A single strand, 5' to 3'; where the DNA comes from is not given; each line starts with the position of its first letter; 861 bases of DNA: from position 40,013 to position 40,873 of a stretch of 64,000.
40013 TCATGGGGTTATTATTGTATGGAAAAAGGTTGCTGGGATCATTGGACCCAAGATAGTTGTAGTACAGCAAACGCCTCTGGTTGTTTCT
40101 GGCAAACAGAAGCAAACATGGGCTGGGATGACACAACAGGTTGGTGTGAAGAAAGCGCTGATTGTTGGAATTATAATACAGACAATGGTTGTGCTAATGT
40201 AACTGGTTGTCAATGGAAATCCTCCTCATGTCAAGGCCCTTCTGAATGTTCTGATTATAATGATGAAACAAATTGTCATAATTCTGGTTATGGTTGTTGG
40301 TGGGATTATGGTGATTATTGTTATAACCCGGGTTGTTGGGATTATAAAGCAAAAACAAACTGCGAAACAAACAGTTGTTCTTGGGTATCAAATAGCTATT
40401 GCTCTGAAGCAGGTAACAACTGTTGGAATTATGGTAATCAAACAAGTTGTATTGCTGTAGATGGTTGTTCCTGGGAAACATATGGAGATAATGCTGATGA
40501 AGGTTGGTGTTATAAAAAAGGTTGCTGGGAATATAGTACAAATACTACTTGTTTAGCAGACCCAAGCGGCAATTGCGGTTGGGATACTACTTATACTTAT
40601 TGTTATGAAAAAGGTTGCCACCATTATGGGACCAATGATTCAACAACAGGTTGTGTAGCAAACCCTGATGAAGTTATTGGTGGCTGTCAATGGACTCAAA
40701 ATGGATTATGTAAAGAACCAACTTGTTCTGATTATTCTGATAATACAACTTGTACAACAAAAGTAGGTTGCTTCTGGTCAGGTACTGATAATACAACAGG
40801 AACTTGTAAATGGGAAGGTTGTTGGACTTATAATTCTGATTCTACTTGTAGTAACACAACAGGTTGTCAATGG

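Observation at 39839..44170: About 1,440-aa array of an unrecognised Cys/Trp-rich mini-repeat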

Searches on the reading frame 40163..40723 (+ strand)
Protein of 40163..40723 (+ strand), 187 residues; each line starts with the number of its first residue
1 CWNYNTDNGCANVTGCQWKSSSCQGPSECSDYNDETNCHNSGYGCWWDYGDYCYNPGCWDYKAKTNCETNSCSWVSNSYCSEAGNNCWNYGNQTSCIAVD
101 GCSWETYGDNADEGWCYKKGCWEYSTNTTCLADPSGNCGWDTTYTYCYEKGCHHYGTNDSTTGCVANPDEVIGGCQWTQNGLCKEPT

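Call 30: search_solved_structures(query=A1, max_evalue=10, show_alignments=2)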
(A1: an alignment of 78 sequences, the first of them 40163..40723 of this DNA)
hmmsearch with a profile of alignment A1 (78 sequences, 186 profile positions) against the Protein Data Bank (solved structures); distinct sequences matched with E-value up to 10: 0.

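Call 35: predict_structure(alignment_id=A1)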
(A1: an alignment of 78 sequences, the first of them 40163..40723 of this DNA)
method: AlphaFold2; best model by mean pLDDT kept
length: 187 residues; sequences in the alignment: 78
mean_pLDDT: 77.3   pTM: 0.48
mean pLDDT of the five models: 77.3, 74.5, 71.3, 69.5, 66.6
residues with pLDDT >= 90: 35; 70-90: 109; 50-70: 30; < 50: 13
segments of 3 or more residues with pLDDT < 50: 153-159, 169-173
pLDDT, mean of each block of 10 residues (from residue 1): 87 80 78 90 87 89 91 83 75 90 88 86 79 76 79 49 50 51 55
secondary structure, 60 per line:
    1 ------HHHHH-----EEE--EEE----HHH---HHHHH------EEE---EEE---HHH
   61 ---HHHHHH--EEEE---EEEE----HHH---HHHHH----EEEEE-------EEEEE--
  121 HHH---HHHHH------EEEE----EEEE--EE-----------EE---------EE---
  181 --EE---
elements in order: H7-11 E17-19 E22-24 H35-39 E46-48 E52-54 H64-69 E72-75 E79-82 H93-97 E102-106 E114-118 H127-131 E138-141 E146-149

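Call 37: search_protein_representatives(alignment_id=A1)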
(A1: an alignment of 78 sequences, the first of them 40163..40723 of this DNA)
Query: 78 sequences, 186 profile positions. Proteins with E-value up to 0.001 (for the whole library): 1019; up to 1e-10: 364; up to 1e-30: 94. The best 150 are listed.
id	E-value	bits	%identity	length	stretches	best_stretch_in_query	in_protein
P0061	7.7e-211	710.3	-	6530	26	1-164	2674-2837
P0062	4.2e-208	701.4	-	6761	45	6-181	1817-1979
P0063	1.3e-197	667.2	-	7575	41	7-179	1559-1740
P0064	1.4e-168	572.6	-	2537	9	1-180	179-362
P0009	7.1e-167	567.0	-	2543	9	1-181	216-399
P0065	3.9e-165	561.3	-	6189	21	26-180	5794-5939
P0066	4.0e-164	558.0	-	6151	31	1-173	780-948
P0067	1.1e-156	533.8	-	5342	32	6-183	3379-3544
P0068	1.7e-156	533.2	-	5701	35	7-177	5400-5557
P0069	2.7e-153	522.7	-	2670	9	5-174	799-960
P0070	1.3e-152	520.5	-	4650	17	1-151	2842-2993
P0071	1.5e-136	468.2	-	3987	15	1-157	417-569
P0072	9.5e-130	446.0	-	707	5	1-182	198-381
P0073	2.2e-105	366.5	-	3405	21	6-181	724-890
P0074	5.3e-104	362.0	-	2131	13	1-179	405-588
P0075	2.4e-95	333.8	-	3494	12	1-144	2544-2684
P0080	4.9e-81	287.2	-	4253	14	10-182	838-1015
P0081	4.5e-79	280.8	-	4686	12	6-113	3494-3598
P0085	1.0e-74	266.5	-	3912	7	1-182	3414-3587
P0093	1.5e-56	207.3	-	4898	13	35-182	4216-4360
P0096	1.0e-55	204.6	-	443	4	1-182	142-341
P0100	1.4e-51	191.2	-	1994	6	1-180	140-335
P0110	6.9e-46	172.6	-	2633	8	1-182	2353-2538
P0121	1.8e-39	151.7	-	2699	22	3-180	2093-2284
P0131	4.0e-36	140.7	-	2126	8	8-175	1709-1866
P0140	9.2e-34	133.0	-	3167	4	6-183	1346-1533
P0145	9.8e-32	126.4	-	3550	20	5-164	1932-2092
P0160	8.0e-29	116.9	-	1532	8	28-182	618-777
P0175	5.4e-26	107.7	-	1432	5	6-181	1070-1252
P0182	3.6e-25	105.0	-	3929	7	6-170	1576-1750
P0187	1.0e-24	103.5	-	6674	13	11-180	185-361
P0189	1.7e-24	102.8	-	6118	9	10-179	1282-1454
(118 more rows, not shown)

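Call 38: list_cluster_members(proteins=[P0061, P0062, P0063, P0064, P0065, P0066, P0067, P0070, P0072, P0096])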
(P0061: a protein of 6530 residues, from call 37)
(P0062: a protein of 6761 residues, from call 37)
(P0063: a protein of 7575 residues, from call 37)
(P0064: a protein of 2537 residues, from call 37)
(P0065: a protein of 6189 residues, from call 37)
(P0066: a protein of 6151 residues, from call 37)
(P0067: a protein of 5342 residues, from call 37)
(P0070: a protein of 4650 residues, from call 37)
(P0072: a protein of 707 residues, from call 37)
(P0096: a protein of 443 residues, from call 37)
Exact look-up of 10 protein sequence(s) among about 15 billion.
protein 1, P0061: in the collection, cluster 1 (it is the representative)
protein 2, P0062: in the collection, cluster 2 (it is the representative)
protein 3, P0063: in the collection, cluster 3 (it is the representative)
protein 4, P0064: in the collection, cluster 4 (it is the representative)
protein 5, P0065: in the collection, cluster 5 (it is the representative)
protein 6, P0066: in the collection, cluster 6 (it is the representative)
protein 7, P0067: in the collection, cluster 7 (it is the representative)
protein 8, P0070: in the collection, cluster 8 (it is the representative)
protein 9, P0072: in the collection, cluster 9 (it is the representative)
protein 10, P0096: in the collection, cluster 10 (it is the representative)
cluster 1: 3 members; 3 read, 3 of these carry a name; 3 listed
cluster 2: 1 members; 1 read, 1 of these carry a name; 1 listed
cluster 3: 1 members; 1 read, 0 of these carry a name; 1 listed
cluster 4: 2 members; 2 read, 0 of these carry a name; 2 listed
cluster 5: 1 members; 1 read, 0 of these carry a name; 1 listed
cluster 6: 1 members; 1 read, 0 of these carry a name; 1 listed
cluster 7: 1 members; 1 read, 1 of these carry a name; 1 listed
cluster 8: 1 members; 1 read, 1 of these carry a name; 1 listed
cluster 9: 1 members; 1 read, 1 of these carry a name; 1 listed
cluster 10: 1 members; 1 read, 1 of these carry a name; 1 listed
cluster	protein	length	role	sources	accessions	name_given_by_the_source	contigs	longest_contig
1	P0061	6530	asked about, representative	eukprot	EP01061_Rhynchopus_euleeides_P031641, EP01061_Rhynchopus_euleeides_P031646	TRINITY_DN523_c0_g1_i4.p1 TRINITY_DN523_c0_g1~~TRINITY_DN523_c0_g1_i4.p1 ORF ...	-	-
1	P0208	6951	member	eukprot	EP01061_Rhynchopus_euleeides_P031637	TRINITY_DN523_c0_g1_i13.p1 TRINITY_DN523_c0_g1~~TRINITY_DN523_c0_g1_i13.p1 ORF ...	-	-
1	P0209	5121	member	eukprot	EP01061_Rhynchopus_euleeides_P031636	TRINITY_DN523_c0_g1_i12.p1 TRINITY_DN523_c0_g1~~TRINITY_DN523_c0_g1_i12.p1 ORF ...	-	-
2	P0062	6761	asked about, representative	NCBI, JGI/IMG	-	hypothetical protein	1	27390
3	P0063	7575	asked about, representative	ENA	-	-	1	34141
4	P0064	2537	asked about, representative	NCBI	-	-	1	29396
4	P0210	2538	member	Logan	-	-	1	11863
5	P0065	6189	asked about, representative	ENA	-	-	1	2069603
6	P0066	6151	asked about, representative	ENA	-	-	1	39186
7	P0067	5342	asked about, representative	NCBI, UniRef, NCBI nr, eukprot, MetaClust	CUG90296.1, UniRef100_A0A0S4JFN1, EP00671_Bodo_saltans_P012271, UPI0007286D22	Hypothetical protein, putative [Bodo saltans] | P-type domain-containing protein n=1 Tax=Bodo saltans TaxID=75058 RepID=A0A0S4JFN1_BODSA | CUG90296.1 Hypothetical protein, putative [Bodo saltans]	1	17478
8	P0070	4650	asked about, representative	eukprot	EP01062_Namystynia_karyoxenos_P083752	TRINITY_DN96_c0_g1_i2.p1 TRINITY_DN96_c0_g1~~TRINITY_DN96_c0_g1_i2.p1 ORF type:complete ...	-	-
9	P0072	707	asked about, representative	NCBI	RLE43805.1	hypothetical protein DRJ16_03430, partial [Candidatus Woesearchaeota archaeon]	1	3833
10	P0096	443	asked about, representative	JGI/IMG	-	hypothetical protein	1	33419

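Call 39: fold_search(model_id=the predicted structure, library=pdb)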
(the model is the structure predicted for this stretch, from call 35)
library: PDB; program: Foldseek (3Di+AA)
matches with E <= 10: 71; with E <= 0.001: 0
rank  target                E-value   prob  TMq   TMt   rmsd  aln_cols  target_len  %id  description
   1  3al8_B                3.7e-01  0.77  0.16  0.06   4.8        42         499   24  Plexin A2 / Semaphorin 6A complex (released 2010-10-06)
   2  3oky_A                1.0e+00  0.60  0.16  0.05   4.7        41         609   24  Plexin A2 in complex with Semaphorin 6A (released 2010-10-13)
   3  7y4p_A                1.0e+00  0.57  0.16  0.05   3.8        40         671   20  Human Plexin A1, extracellular domains 1-4 (released 2022-10-19)
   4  7m0r_A                1.0e+00  0.08  0.17  0.04  15.8       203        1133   11  Cryo-EM structure of the Sema3A/PlexinA4/Neuropilin 1 complex (released 2021-05-05)
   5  5b4w_E                1.2e+00  0.47  0.16  0.07   5.0        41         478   22  Crystal structure of Plexin inhibitor complex (released 2016-12-28)
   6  5l5g_C                1.3e+00  0.06  0.19  0.05  19.3       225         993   13  Plexin A2 full extracellular region, domains 1 to 8 modeled, data to 10 angstrom (released 2016-07-06)
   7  7vg7_A                1.9e+00  0.44  0.16  0.07   3.1        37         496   22  Plexin B1 extracellular fragment in complex with lasso-grafted PB1m6A9 peptide (released 2022-08-17)
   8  8bf4_F                2.3e+00  0.33  0.16  0.07   3.0        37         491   22  Crystal structure of Mouse Plexin-B1 (20-535) in complex with VHH15 and VHH14 (released 2023-05-03)
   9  3nvn_B                2.3e+00  0.25  0.18  0.07   5.1        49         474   22  Molecular mechanism of guidance cue recognition (released 2010-09-15)
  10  7mtr_B                2.3e+00  0.07  0.14  0.04  11.4        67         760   12  CryoEM Structure of Full-Length mGlu2 Bound to Ago-PAM ADX55164 and Glutamate (released 2021-07-07)
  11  3ol2_B                2.5e+00  0.30  0.16  0.06   5.1        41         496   22  Receptor-ligand structure of Human Semaphorin 4D with Plexin B1. (released 2010-10-13)
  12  4lrj_B                2.5e+00  0.02  0.10  0.11  12.5       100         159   16  Bacterial Effector NleH1 Kinase Domain with AMPPNP and Mg2+ (released 2014-01-22)
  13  7y4q_A                2.6e+00  0.33  0.16  0.05   3.4        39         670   20  Semaphorin 6D in complex with Plexin A1 (released 2022-10-19)
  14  3nvq_B                2.8e+00  0.23  0.16  0.06   5.3        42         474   19  Molecular mechanism of guidance cue recognition (released 2010-09-15)
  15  6fkn_A                2.8e+00  0.20  0.18  0.08   6.0        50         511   24  Drosophila Plexin A in complex with Semaphorin 1b (released 2019-02-06)
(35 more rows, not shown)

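Call 45: search_protein_families(library=pfam, alignment_id=A1, max_evalue=10)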
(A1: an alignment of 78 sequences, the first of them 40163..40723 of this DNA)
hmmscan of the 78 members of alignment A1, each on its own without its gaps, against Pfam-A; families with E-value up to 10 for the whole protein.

A. member 1, window:40163-40723:+ (187 aa): 2 families
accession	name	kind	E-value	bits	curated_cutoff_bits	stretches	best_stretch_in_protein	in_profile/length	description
PF01508.21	Paramecium_SA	-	0.021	15.7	21.2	2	114-152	21-61/62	Paramecium surface antigen domain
PF01609.27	DDE_Tnp_1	-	0.21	11.8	23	1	93-136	3-46/200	Transposase DDE domain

B. families by the number of members that match (of 78 scanned): 17 families
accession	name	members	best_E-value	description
PF01508.21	Paramecium_SA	49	1.3e-07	Paramecium surface antigen domain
PF13961.12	DUF4219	2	0.0046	Domain of unknown function (DUF4219)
PF01437.31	PSI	2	0.025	Plexin repeat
PF00088.24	Trefoil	2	0.05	Trefoil (P-type) domain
PF23115.1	zf-C2H2_STOP2_3rd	2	0.74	STOP2-like, C2H2-type zinc finger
PF00414.22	MAP1B_neuraxin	2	1.4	Neuraxin and MAP1B repeat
PF12779.12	WXXGXW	1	0.0041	WXXGXW repeat (2 copies)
PF00066.22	Notch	1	0.027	LNR domain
PF16682.11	MSL2-CXC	1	0.078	CXC domain of E3 ubiquitin-protein ligase MSL2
PF14854.11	LURAP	1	0.14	Leucine rich adaptor protein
PF25542.1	zf-CCCH_12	1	0.16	CCCH zinc finger domain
PF01609.27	DDE_Tnp_1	1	0.21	Transposase DDE domain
PF03529.18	TF_Otx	1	0.23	Otx1 transcription factor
PF09192.16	Act-Frag_cataly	1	0.41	Actin-fragmin kinase, catalytic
PF18838.6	LPD23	1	1.3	Large polyvalent protein associated domain 23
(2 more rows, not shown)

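Call 46: search_protein_families(library=pfam, proteins=[P0096, P0072], max_evalue=1)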
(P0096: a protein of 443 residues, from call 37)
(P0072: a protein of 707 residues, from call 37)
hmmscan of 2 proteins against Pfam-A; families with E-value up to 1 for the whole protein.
P0096 (443 aa): 0 families

P0072 (707 aa): 0 families

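Call 56: list_cluster_members(proteins=[P0068, P0069, P0071, P0073, P0075, P0080, P0081, P0085, P0093, P0187])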
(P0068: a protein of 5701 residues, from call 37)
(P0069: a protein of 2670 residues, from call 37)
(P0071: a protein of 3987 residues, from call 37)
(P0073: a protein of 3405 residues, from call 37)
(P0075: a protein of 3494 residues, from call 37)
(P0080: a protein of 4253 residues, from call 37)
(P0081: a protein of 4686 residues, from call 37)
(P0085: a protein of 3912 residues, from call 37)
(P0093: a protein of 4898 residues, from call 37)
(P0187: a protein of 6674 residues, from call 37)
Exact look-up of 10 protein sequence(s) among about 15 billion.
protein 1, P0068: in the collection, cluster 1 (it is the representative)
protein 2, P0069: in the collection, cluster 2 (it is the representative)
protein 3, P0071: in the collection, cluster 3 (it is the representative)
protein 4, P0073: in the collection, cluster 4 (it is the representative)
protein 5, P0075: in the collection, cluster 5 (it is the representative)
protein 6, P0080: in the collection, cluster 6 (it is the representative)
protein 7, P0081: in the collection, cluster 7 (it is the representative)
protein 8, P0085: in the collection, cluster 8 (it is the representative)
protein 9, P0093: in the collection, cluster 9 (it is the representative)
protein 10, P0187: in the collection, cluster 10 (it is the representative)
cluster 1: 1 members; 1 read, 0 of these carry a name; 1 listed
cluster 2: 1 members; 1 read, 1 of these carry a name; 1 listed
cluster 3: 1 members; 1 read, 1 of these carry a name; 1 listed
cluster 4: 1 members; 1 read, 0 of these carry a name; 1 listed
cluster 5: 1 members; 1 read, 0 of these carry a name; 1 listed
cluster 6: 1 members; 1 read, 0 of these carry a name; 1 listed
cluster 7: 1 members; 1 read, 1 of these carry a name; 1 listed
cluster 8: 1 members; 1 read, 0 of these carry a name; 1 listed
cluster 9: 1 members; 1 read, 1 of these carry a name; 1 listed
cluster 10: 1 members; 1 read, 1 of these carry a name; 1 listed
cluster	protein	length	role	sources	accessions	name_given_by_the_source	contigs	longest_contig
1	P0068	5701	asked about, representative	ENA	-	-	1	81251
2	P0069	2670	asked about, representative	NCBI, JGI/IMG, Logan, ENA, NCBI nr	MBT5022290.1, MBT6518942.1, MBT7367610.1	hypothetical protein HOK51_03780 [Candidatus Woesearchaeota archaeon] | hypothetical protein | hypothetical protein [Candidatus Woesearchaeota archaeon]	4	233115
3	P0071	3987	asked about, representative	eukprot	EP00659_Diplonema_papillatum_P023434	gene23434-biopygen984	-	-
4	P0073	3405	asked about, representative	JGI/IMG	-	-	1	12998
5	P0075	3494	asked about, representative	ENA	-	-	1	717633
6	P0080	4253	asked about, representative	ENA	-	-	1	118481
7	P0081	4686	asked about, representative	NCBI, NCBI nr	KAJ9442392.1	Halomucin [Diplonema papillatum]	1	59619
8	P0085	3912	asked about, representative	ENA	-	-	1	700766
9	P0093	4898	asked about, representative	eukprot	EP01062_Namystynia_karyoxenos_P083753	TRINITY_DN96_c0_g1_i3.p1 TRINITY_DN96_c0_g1~~TRINITY_DN96_c0_g1_i3.p1 ORF type:complete ...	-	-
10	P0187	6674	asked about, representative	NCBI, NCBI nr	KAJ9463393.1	hypothetical protein DIPPA_08808 [Diplonema papillatum]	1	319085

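Call 73: search_protein_families(library=pfam, alignment_id=A1, max_evalue=0.00046)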
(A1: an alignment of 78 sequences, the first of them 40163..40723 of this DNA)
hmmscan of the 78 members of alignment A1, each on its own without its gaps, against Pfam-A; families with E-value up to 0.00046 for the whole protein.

A. member 1, window:40163-40723:+ (187 aa): 0 families

B. families by the number of members that match (of 78 scanned): 1 family
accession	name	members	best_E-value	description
PF01508.21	Paramecium_SA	9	1.3e-07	Paramecium surface antigen domain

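Call 81: list_cluster_members(proteins=[P0100, P0110, P0121, P0131, P0140, P0145, P0160, P0175, P0182, P0189])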
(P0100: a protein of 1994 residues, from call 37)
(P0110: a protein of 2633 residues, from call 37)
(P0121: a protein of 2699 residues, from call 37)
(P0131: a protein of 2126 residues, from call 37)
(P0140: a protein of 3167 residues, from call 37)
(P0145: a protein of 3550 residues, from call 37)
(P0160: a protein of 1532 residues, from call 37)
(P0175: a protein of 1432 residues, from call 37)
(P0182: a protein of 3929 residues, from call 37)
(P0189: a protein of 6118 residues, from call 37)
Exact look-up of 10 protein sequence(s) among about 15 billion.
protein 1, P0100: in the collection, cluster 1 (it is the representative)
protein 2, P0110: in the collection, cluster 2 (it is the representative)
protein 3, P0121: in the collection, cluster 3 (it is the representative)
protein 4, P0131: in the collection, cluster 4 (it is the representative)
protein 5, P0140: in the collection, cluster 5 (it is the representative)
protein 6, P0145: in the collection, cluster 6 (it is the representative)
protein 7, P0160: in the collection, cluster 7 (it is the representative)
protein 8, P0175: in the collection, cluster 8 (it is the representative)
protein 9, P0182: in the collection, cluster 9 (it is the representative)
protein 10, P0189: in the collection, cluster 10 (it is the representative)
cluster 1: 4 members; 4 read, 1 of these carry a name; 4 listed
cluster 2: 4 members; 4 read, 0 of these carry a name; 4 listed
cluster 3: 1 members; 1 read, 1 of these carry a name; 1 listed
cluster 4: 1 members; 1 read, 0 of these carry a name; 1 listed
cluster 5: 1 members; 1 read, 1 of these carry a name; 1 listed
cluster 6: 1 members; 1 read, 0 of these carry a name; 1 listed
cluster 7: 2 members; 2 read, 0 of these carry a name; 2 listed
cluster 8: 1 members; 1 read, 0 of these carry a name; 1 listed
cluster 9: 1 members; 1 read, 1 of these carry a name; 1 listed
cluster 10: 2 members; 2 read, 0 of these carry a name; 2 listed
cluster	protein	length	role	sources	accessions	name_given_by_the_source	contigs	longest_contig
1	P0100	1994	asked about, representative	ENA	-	-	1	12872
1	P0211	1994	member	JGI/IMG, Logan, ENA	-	hypothetical protein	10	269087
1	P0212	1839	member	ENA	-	-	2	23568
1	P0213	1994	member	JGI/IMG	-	-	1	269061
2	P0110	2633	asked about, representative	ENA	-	-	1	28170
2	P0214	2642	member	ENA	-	-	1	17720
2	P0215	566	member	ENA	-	-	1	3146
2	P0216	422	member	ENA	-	-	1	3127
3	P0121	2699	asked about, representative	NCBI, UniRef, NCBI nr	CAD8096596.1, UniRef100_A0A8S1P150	unnamed protein product [Paramecium sonneborni] | PSI domain-containing protein n=1 Tax=Paramecium sonneborni TaxID=65129 ...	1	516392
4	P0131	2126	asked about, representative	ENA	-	-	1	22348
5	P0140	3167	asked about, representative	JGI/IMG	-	hypothetical protein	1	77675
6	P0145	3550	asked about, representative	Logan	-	-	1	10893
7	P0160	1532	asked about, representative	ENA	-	-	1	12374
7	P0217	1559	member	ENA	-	-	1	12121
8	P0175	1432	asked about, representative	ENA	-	-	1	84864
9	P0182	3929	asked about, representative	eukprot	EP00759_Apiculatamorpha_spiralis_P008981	PhF_6_TR15905/c0_g1_i1/m.24521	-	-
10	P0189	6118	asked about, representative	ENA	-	-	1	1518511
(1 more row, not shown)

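Call 83: search_protein_families(library=pfam, proteins=[P0121], max_evalue=0.01)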
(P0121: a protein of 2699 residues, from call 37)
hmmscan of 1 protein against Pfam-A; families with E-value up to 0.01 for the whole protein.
P0121 (2699 aa): 1 family
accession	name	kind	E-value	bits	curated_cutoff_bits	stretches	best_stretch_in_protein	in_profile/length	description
PF01508.21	Paramecium_SA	-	4.5e-278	898.7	21.2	33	538-597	2-62/62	Paramecium surface antigen domain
